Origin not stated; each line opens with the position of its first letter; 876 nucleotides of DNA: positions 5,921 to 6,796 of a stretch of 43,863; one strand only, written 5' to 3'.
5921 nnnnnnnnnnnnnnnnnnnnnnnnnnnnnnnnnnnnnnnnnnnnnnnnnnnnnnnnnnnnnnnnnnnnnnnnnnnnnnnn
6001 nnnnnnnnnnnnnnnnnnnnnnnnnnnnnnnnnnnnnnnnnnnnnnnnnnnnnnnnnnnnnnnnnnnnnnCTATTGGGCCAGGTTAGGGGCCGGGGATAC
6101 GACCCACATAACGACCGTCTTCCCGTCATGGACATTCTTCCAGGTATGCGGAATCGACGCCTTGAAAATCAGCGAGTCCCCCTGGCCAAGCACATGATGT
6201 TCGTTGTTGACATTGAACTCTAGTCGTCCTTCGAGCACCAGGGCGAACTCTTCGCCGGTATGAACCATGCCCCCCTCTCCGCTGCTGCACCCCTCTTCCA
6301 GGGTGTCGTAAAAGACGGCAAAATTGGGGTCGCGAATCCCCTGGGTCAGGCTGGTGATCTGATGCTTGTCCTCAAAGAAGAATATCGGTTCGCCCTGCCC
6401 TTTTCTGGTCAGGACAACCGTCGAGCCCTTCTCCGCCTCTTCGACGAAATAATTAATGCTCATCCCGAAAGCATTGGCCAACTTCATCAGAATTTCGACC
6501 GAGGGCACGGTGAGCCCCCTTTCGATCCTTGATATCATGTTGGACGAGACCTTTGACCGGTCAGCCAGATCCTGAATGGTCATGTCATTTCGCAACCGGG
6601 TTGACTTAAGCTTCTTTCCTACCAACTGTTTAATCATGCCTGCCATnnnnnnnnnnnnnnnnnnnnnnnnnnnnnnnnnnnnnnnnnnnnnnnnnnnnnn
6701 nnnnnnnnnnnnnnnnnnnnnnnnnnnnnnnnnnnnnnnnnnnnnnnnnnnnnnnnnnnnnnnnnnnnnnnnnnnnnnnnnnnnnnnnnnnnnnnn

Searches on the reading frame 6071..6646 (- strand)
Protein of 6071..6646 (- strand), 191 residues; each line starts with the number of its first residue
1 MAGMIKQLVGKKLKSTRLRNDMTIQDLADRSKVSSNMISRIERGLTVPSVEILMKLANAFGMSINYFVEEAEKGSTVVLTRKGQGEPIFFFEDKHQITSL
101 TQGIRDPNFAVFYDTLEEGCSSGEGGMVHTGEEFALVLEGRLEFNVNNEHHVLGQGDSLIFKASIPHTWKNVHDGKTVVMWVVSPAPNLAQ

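Call 6: search_protein_families(library=pfam, proteins=[window:6071-6646:-], max_evalue=0.001)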
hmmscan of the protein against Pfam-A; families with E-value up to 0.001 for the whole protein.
window:6071-6646:- (191 aa): 7 families
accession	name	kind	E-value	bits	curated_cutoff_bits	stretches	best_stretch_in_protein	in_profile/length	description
PF07883.17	Cupin_2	-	7.5e-16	58.1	27.2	1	126-183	13-70/70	Cupin domain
PF01381.28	HTH_3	-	4.9e-14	52.5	23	1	13-67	1-55/55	Helix-turn-helix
PF13560.12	HTH_31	-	2.8e-08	34.4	27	1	10-63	3-57/64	Helix-turn-helix domain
PF12844.13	HTH_19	-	5.5e-08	33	30.2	1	10-68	1-59/64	Helix-turn-helix domain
PF05899.18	Cupin_3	-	1.3e-05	25.3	23.5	1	120-170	14-65/74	EutQ-like cupin domain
PF13443.12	HTH_26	-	6.6e-05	23.5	22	1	13-64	2-54/63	Cro/C1-type HTH DNA-binding domain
PF02311.25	AraC_binding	-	0.0005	20.3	21.1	1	129-181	21-73/135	AraC-like ligand binding domain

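Call 10: find_encoding_contigs(protein=window:6071-6646:-, flank=10000, max_places=6)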
Protein window:6071-6646:- (191 aa): no gene with exactly this product is on record in the collection.

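Call 11: find_homologous_proteins(query=window:6071-6646:-, max_evalue=1e-10)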
Query window:6071-6646:- (191 aa): 886 proteins with E <= 1e-10 among 936 candidates; the best 120 are listed.
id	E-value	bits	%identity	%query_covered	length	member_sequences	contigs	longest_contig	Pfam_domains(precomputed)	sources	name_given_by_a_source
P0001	8.7e-120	415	100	98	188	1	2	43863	PF12844.14,PF07883.18,PF05899.19,PF01381.29,PF13560.13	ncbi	-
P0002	4.0e-112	390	94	98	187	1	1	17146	PF12844.14,PF07883.18,PF05899.19,PF01381.29,PF13560.13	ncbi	-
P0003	1.7e-103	362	85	98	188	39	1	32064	PF12844.14,PF07883.18,PF05899.19,PF01381.29,PF13560.13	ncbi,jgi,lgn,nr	ncbi:MAG: XRE family transcriptional regulator [Desulfuromonadaceae bacterium GWC2_58_13]|nr:MAG: XR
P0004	3.1e-102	358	84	98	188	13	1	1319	PF12844.14,PF07883.18,PF01381.29,PF13560.13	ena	-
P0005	8.3e-102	356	85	98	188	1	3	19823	PF12844.14,PF07883.18,PF05899.19,PF01381.29,PF13560.13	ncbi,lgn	-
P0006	9.5e-101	353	85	92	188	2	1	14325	PF12844.14,PF07883.18,PF05899.19,PF01381.29,PF13560.13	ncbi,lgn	ncbi:MAG: cupin domain-containing protein [Desulfuromonadaceae bacterium]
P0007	1.2e-100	352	82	98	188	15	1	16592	PF12844.14,PF07883.18,PF01381.29,PF13560.13,PF13443.13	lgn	-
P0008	4.8e-100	350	84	98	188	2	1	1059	PF12844.14,PF07883.18,PF05899.19,PF01381.29,PF13560.13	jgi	jgi:transcriptional regulator with XRE-family HTH domain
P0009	5.5e-100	350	82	98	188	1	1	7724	PF12844.14,PF07883.18,PF05899.19,PF01381.29,PF13560.13,PF13443.13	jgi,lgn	-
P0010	7.5e-100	350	82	98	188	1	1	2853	PF12844.14,PF07883.18,PF01381.29,PF13560.13,PF13443.13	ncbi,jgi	-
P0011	7.6e-100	350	82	98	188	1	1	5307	PF12844.14,PF07883.18,PF01381.29,PF13560.13,PF13443.13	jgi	jgi:transcriptional regulator with XRE-family HTH domain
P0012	1.1e-99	349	82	98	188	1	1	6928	PF12844.14,PF07883.18,PF05899.19,PF01381.29,PF13560.13,PF13443.13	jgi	-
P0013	2.8e-99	348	82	98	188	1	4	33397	PF12844.14,PF07883.18,PF05899.19,PF01381.29,PF13560.13,PF13443.13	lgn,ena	-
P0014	3.5e-99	348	82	92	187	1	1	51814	PF12844.14,PF07883.18,PF05899.19,PF01381.29,PF13560.13,PF13443.13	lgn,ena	-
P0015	6.1e-99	347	80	98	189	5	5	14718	PF12844.14,PF07883.18,PF01381.29,PF13560.13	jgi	jgi:transcriptional regulator with XRE-family HTH domain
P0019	1.4e-98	346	81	98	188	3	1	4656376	PF12844.14,PF07883.18,PF05899.19,PF01381.29,PF13560.13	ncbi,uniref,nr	ncbi:cupin [Desulfuromonas versatilis]|uniref:Cupin n=1 Tax=Desulfuromonas versatilis TaxID=2802975 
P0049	8.3e-96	337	77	98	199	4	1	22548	PF12844.14,PF07883.18,PF01381.29,PF13560.13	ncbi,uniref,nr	ncbi:helix-turn-helix domain-containing protein [Geothermobacter hydrogeniphilus]|uniref:XRE family 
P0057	1.6e-95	336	78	97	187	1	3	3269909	PF12844.14,PF07883.18,PF05899.19,PF01381.29,PF13560.13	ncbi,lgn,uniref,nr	ncbi:helix-turn-helix domain-containing protein [Desulfuromonas sp. AOP6]|uniref:helix-turn-helix do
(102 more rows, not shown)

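Call 12: find_encoding_contigs(protein=P0019, flank=10000, max_places=3)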
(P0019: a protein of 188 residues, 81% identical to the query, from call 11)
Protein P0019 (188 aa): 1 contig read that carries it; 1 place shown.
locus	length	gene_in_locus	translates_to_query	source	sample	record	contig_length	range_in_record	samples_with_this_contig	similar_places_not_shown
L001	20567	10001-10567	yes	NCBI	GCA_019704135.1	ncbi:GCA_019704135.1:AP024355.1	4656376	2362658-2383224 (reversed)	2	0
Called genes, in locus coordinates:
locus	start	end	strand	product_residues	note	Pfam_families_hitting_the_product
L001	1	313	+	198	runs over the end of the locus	PF00293:NUDIX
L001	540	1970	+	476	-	PF13231:PMT_2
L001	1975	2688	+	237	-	PF00535:Glycos_transf_2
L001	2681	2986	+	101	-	PF07578:LAB_N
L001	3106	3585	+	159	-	PF01625:PMSR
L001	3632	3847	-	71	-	-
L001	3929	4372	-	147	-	PF00254:FKBP_C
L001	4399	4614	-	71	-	-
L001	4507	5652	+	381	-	-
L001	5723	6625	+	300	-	-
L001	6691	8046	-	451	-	PF00202:Aminotran_3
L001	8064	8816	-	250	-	PF01656:CbiA (weak), PF13500:AAA_26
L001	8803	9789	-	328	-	PF04055:Radical_SAM, PF06968:BATS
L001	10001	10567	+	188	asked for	PF13560:HTH_31, PF01381:HTH_3, PF12844:HTH_19 (weak), PF05899:Cupin_3 (weak), PF07883:Cupin_2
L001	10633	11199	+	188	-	PF13560:HTH_31 (weak), PF01381:HTH_3, PF07883:Cupin_2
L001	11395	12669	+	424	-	PF13428:TPR_14 (faint), PF13432:TPR_16 (faint), PF07719:TPR_2 (faint), PF14559:TPR_19 (faint), PF00515:TPR_1 (faint), PF13181:TPR_8 (faint), PF13414:TPR_11 (faint)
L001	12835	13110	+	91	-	PF00216:Bac_DNA_binding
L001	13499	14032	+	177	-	PF25087:GMPPB_C (faint), PF25084:LbH_EIF2B, PF00132:Hexapep (weak)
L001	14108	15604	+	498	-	PF00691:OmpA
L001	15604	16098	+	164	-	PF00691:OmpA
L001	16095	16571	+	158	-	PF00027:cNMP_binding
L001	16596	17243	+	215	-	-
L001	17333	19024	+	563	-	PF02690:Na_Pi_cotrans, PF01895:PhoU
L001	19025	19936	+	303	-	PF02541:Ppx-GppA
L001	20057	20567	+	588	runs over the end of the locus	PF01855:POR_N, PF00037:Fer4 (faint), PF12837:Fer4_6 (faint), PF02775:TPP_enzyme_C, PF12797:Fer4_2 (faint), PF12838:Fer4_7 (weak)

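Call 13: find_encoding_contigs(protein=P0057, flank=10000, max_places=3)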
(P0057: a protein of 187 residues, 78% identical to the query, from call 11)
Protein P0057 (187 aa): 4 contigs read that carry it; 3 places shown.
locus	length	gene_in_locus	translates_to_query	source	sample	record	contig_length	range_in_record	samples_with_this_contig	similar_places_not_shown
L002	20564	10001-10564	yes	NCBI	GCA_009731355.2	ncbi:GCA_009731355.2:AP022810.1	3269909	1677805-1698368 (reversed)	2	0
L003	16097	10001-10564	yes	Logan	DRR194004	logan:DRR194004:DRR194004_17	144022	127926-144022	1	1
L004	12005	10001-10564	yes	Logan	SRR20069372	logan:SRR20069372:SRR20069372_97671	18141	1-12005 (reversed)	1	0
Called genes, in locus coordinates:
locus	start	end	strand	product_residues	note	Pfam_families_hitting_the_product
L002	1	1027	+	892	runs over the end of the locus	PF12705:PDDEXK_1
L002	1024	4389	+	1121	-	PF00580:UvrD-helicase, PF13245:AAA_19 (weak), PF13361:UvrD_C, PF13538:UvrD_C_2 (faint), PF12705:PDDEXK_1 (weak)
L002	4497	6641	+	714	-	PF17804:TSP_NTD, PF00595:PDZ, PF17820:PDZ_6 (weak), PF03572:Peptidase_S41, PF11818:DUF3340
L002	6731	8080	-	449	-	PF00202:Aminotran_3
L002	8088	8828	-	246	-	PF01656:CbiA (weak), PF13500:AAA_26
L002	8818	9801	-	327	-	PF04055:Radical_SAM, PF06968:BATS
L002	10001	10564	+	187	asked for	PF13560:HTH_31, PF01381:HTH_3, PF12844:HTH_19 (weak), PF05899:Cupin_3 (weak), PF07883:Cupin_2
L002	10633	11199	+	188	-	PF13560:HTH_31 (weak), PF01381:HTH_3, PF07883:Cupin_2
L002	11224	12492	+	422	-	PF07719:TPR_2 (faint), PF13428:TPR_14 (faint), PF13429:TPR_15 (faint), PF00515:TPR_1 (faint), PF13174:TPR_6 (faint), PF13181:TPR_8 (faint), PF13432:TPR_16 (faint), PF14559:TPR_19 (weak), +1 more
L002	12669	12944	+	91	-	PF00216:Bac_DNA_binding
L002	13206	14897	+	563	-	PF02690:Na_Pi_cotrans, PF01895:PhoU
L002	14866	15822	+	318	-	PF02541:Ppx-GppA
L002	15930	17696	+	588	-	PF01855:POR_N, PF02775:TPP_enzyme_C, PF12838:Fer4_7 (weak)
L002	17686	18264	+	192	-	PF01558:POR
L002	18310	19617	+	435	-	PF00501:AMP-binding, PF14535:AMP-binding_C_2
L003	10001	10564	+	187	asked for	PF13560:HTH_31, PF01381:HTH_3, PF12844:HTH_19 (weak), PF05899:Cupin_3 (weak), PF07883:Cupin_2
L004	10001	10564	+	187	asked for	PF13560:HTH_31, PF01381:HTH_3, PF12844:HTH_19 (weak), PF05899:Cupin_3 (weak), PF07883:Cupin_2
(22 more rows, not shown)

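Call 14: find_encoding_contigs(protein=P0049, flank=10000, max_places=3)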
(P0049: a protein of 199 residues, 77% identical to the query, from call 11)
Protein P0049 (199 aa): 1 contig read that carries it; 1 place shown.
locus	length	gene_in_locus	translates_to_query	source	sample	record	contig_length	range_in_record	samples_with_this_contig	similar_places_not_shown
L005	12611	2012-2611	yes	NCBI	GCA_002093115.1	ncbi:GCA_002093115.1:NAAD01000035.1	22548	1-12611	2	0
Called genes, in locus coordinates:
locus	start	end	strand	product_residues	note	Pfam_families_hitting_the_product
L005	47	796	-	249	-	PF07755:DUF1611 (faint), PF13500:AAA_26, PF01656:CbiA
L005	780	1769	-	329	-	PF04055:Radical_SAM, PF06968:BATS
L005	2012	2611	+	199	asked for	PF12844:HTH_19 (weak), PF13560:HTH_31 (weak), PF01381:HTH_3, PF07883:Cupin_2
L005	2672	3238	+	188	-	PF13560:HTH_31 (weak), PF01381:HTH_3, PF12844:HTH_19 (weak), PF07883:Cupin_2, PF02311:AraC_binding (weak)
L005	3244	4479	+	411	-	PF13428:TPR_14 (faint), PF14559:TPR_19 (faint), PF07719:TPR_2 (faint)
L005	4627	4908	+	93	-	PF00216:Bac_DNA_binding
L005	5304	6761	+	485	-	PF00691:OmpA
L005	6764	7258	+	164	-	PF00691:OmpA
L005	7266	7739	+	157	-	PF00027:cNMP_binding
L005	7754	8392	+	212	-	-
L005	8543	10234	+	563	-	PF02690:Na_Pi_cotrans, PF01895:PhoU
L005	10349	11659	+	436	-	PF00501:AMP-binding, PF14535:AMP-binding_C_2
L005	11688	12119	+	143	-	PF01842:ACT (weak), PF13291:ACT_4 (faint), PF13840:ACT_7 (faint), PF19571:ACT_8, PF22629:ACT_AHAS_ss (faint), PF01842:ACT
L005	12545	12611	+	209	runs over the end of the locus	PF08238:Sel1 (weak)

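Call 20: find_related_loci(query=A2, collection=genome_contigs, flank=8000)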
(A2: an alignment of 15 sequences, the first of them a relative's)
Query A2 (188 aa) in genome_contigs; peptide patterns used: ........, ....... (x = any residue, [..] = any of these).
287 stretches matched a pattern; 177 encode a relative of the query (tblastn E <= 1e-3); the best 80 are kept; 80 distinct loci.
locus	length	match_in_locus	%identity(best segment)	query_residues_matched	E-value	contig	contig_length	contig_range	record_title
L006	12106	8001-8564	86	1-188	8e-113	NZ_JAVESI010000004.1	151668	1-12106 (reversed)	MAG: Trichloromonas sp. isolate BF1_5 scaffold_136_c1_biofilm_2017, whole genome shotgun sequence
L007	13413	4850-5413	85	1-188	3e-112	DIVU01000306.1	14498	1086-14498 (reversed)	MAG TPA_asm: Desulfuromonadaceae bacterium UBA6124 UBA6124_contig_29717, whole genome shotgun sequence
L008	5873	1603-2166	86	1-188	1e-111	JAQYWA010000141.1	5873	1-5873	MAG: Desulfuromonas sp. isolate Pyr_d60_bin28 Pyr_d60_bin.28.orig_d60_contig-145_8905, whole genome shotgun sequence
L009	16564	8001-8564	85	1-188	2e-111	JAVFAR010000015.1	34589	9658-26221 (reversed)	MAG: Trichloromonas sp. isolate BF4_96 NODE_3580_length_34589_cov_12.229876_Biofilm4, whole genome shotgun sequence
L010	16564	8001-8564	85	1-188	5e-111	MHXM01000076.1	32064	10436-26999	MAG: Desulfuromonadaceae bacterium GWC2_58_13 gwc2_scaffold_2537, whole genome shotgun sequence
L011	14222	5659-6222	85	1-188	1e-109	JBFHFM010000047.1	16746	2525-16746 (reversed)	MAG: Trichloromonas sp. isolate Mix_sand07.2021.05.G.127 k141_822841_length_16746_cov_51.3307, whole genome shotgun sequ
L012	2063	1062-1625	84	1-188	2e-115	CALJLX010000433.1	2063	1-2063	MAG TPA_asm: uncultured Desulfuromonas sp. isolate SRR6007446_bin.72_CONCOCT_v1.1_MAG genome assembly, contig: ERZ724100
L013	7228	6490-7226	83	1-188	6e-109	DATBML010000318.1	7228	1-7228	MAG TPA_asm: Desulfuromonadales bacterium isolate SMAG_U3997 k141_1307626, whole genome shotgun sequence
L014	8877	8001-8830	80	1-188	1e-104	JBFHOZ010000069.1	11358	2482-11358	MAG: Desulfuromonadales bacterium isolate Mix_sand08.2021.06.G.27 k141_922016_length_11358_cov_8.0000, whole genome shot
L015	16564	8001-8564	79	1-188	7e-105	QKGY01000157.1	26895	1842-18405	MAG: Desulfuromonadaceae bacterium isolate SZUA-540 scaffold_21044, whole genome shotgun sequence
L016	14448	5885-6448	79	1-188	2e-104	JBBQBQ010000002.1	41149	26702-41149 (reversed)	MAG: Desulfuromonadales bacterium isolate Co_metawrap_1341 Cmw_1341_k141_18413097_length_41149_cov_9.0000, whole genome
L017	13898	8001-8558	80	1-186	4e-104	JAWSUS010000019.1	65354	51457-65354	MAG: Desulfuromonadales bacterium isolate B4G8H2-01 NODE_19_length_65354_cov_703.740368, whole genome shotgun sequence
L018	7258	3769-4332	79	1-188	7e-104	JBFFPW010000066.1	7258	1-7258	MAG: Desulfuromonadales bacterium isolate Mix_mud19.2022.05.9 k141_1568625_length_7258_cov_7.0000, whole genome shotgun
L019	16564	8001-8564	78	1-188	9e-104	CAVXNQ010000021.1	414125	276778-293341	MAG: uncultured delta proteobacterium isolate MFD01721.bin.2.42 genome assembly, contig: contig_987, whole genome shotgu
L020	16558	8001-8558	78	1-186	2e-103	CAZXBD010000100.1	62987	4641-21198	MAG TPA_asm: uncultured Geobacteraceae bacterium isolate binchicken_co231_100 genome assembly, contig: k141_877899, whol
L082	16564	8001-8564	71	1-188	5e-90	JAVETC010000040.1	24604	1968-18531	MAG: Desulfuromonas sp. isolate BF1_81 scaffold_3243_c1_biofilm_2017, whole genome shotgun sequence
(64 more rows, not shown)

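Call 33: search_protein_families(library=ncbifam, proteins=[window:6071-6637:-, L001:11395-12669:+], max_evalue=0.001)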
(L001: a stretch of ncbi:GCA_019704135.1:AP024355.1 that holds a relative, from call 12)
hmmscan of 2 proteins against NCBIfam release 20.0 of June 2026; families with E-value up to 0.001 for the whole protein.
window:6071-6637:- (188 aa): 13 families
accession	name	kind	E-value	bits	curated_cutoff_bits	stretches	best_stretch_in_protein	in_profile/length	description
NF007408.0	PRK09943.1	equivalog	4.8e-19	68.6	211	1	6-177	8-177/185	HTH-type transcriptional regulator PuuR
NF041951.1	phage_RstR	subfamily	3.1e-11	43.5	80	1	7-71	4-68/108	RstR family transcriptional repressor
NF052239.1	antitox_spr1629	equivalog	6.8e-09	35.3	335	1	6-69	3-66/377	spr1629 family repressor/antitoxin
NF006015.0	PRK08154.1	subfamily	2.7e-08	33.3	204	1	5-71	30-96/314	anaerobic benzoate catabolism transcriptional regulator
NF003162.0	PRK04140.1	equivalog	1.9e-07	30.5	263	1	7-63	128-184/317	transcriptional regulator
NF047948.1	male_kill_WMK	equivalog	8.8e-07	28.7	300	1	3-69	160-226/300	WO male-killing family protein Wmk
TIGR00270.2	TIGR00270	equivalog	9.6e-07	28.7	110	1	8-69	78-139/159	multiprotein bridging factor aMBF1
NF046032.1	TransRegSlrRBacil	equivalog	1.4e-06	28.5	250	1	6-62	2-59/149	HTH-type transcriptional regulator SlrR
TIGR03070.1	couple_hipB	subfamily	1.8e-06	27.8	71.65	1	7-60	4-57/58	type II toxin-antitoxin system Y4mF family antitoxin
NF010465.0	PRK13890.1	equivalog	5.8e-06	26.4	96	1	17-68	17-68/121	conjugal transfer protein TrbA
NF041677.1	trans_regClgR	equivalog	2.8e-05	24.1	170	1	2-68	5-71/113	transcriptional regulator ClgR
TIGR02607.1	antidote_HigA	equivalog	0.00055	19.7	47.7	1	6-63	7-65/81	HigA family addiction module antitoxin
NF038139.1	Reg_Aceta_RamB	equivalog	0.00066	18.4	700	1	5-68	2-65/465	acetate metabolism transcriptional regulator RamB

L001:11395-12669:+ (424 aa): 9 families
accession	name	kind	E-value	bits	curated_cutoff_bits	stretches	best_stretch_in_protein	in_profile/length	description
TIGR02917.1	PEP_TPR_lipo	equivalog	1.4e-13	49.7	312.2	1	208-407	468-667/899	XrtA/PEP-CTERM system TPR-repeat protein PrsT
NF040959.1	MamA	equivalog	1.7e-07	30.9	200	0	347-403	110-166/204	magnetosome protein MamA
NF047558.1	TPR_END_plus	domain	2.3e-07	30.7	32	0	208-237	2-31/56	TPR end-of-group domain-containing protein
TIGR02521.1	type_IV_pilW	equivalog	2.7e-07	30.4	154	0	208-265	138-195/234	type IV pilus biogenesis/stability protein PilW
NF052415.1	T3SS_chap_SctY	equivalog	1.9e-05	25.2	70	0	217-272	18-73/106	type III secretion apparatus assembly chaperone SctY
NF011721.1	PRK15174.1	equivalog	4.3e-05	21.9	1200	1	213-414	118-323/656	Vi polysaccharide transport protein VexE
NF008520.0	PRK11447.1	equivalog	0.00015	19.7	858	1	178-403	118-330/1157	cellulose synthase complex outer membrane protein BcsC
NF008755.0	PRK11788.1-3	equivalog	0.00016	21.2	430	0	357-422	51-116/388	lipopolysaccharide assembly protein LapB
TIGR02552.1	LcrH_SycD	equivalog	0.0002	21.1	104.8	0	355-400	65-110/136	SycD/LcrH family type III secretion system chaperone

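Call 34: search_solved_structures(query=window:6071-6637:-, max_evalue=0.001, show_alignments=1)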
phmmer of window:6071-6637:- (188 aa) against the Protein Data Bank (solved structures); distinct sequences matched with E-value up to 0.001: 20.
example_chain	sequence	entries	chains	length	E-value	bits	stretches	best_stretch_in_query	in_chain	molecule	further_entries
9sf2_A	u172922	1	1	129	2.1e-08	37.1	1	6-68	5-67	Transcriptional regulator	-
3f51_A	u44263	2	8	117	1e-05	28.3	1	2-69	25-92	Clp gene regulator (ClgR)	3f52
1y9q_A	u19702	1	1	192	1.7e-05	27.6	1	1-171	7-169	transcriptional regulator, HTH_3 family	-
7t8i_A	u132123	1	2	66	2.3e-05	27.2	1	6-65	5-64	Phage element (ICEBs1)transcriptional regulator (Xre family)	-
6rnz_A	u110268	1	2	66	2.7e-05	27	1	8-67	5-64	HTH-type transcriptional regulator DdrOC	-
7n1n_B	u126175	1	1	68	3.2e-05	26.7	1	6-66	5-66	ComR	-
9k3w_A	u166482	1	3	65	4.4e-05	26.3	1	9-64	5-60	Transcriptional regulator, PbsX family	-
7n10_B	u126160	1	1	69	4.7e-05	26.2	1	6-65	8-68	ComR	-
6rnx_A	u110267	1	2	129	6.5e-05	25.7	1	8-69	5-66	HTH-type transcriptional regulator DdrOC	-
6rmq_A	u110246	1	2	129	8.7e-05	25.3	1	8-69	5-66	HTH-type transcriptional regulator DdrOC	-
6jq1_A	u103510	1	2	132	0.0001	25.1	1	8-69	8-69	Transcriptional regulator, XRE family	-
3qq6_A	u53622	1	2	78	0.00013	24.8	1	4-68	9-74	HTH-type transcriptional regulator sinR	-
8tac_A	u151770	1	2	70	0.00016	24.4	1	5-59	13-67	DBP48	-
5tn0_A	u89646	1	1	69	0.00019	24.2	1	5-68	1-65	HTH-type transcriptional regulator SinR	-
7t5u_A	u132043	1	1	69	0.00019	24.2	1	6-67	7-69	Helix-turn-helix domain-containing protein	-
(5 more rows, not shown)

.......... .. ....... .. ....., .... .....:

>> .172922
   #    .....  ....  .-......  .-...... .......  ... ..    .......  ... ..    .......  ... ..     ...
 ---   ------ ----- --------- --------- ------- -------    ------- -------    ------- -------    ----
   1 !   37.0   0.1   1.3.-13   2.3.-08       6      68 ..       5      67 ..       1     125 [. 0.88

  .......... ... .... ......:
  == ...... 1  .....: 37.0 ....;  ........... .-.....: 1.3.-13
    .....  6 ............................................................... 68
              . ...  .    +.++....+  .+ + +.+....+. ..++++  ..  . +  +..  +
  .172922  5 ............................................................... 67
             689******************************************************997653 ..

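Call 43: search_protein_families(library=pfam, proteins=[L082:3730-4938:+, L082:4969-6087:+, L082:6084-7394:+, L082:9629-10777:-], max_evalue=0.00001)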
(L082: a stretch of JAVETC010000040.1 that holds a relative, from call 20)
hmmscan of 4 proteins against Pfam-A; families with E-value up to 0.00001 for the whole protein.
L082:3730-4938:+ (402 aa): 4 families
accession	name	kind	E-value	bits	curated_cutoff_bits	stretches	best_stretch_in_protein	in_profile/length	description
PF00266.25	Aminotran_5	-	1.3e-85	288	21.5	1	4-365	1-370/371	Aminotransferase class-V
PF01041.23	DegT_DnrJ_EryC1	-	1.9e-08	34.4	19.8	1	78-183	51-152/360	DegT/DnrJ/EryC1/StrS aminotransferase family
PF01212.27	Beta_elim_lyase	-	4.9e-08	33.1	27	1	63-262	48-254/288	Beta-eliminating lyase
PF00155.27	Aminotran_1_2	-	6.8e-07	29.2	19.7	1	47-176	44-185/361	Aminotransferase class I and II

L082:4969-6087:+ (372 aa): 5 families
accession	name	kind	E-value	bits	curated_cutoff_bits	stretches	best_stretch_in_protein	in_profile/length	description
PF03054.22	tRNA_Me_trans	-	2.1e-62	210.8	20.6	1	31-220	1-201/202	tRNA methyl transferase HUP domain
PF20258.4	tRNA_Me_trans_C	-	5.8e-22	78.3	20.6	1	297-371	2-77/77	Aminomethyltransferase beta-barrel domain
PF20259.3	tRNA_Me_trans_M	-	3.1e-19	68.7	27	1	231-290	6-66/66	tRNA methyl transferase PRC-barrel domain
PF02540.23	NAD_synthase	-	9.6e-08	31.9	21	1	22-93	10-81/242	NAD synthase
PF02568.20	ThiI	-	6.7e-07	29.6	20.5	1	30-71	3-44/197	Thiamine biosynthesis protein (ThiI)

L082:6084-7394:+ (436 aa): 2 families
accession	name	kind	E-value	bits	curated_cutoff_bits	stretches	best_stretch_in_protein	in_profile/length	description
PF00919.26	UPF0004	-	5.6e-25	87.7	27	1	5-99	2-98/98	Uncharacterized protein family UPF0004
PF04055.27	Radical_SAM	-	3.4e-16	60.3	29.5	1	148-319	2-166/166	Radical SAM superfamily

L082:9629-10777:- (382 aa): 1 family
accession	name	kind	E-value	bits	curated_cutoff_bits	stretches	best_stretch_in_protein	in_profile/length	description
PF08541.16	ACP_syn_III_C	-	1.2e-11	45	26.6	1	287-364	2-74/90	3-Oxoacyl-[acyl-carrier-protein (ACP)] synthase III C terminal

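Call 50: predict_structure(alignment_id=A2)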
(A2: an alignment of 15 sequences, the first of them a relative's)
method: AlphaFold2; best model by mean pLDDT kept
length: 188 residues; sequences in the alignment: 15
mean_pLDDT: 67.8   pTM: 0.50
mean pLDDT of the five models: 67.8, 59.5, 57.0, 55.1, 52.2
residues with pLDDT >= 90: 33; 70-90: 70; 50-70: 47; < 50: 38
segments of 3 or more residues with pLDDT < 50: 66-90, 95-103, 185-188
pLDDT, mean of each block of 10 residues (from residue 1): 69 92 94 91 69 78 44 25 30 48 55 80 62 80 83 71 84 81 47
secondary structure, 60 per line:
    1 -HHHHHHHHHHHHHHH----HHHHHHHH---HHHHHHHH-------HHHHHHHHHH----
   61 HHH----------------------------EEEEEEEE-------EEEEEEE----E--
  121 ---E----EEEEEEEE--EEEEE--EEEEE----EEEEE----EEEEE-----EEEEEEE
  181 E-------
elements in order: H2-16 H21-28 H32-39 H47-56 E92-99 E107-113 E129-136 E139-143 E146-150 E155-159 E164-168 E174-181
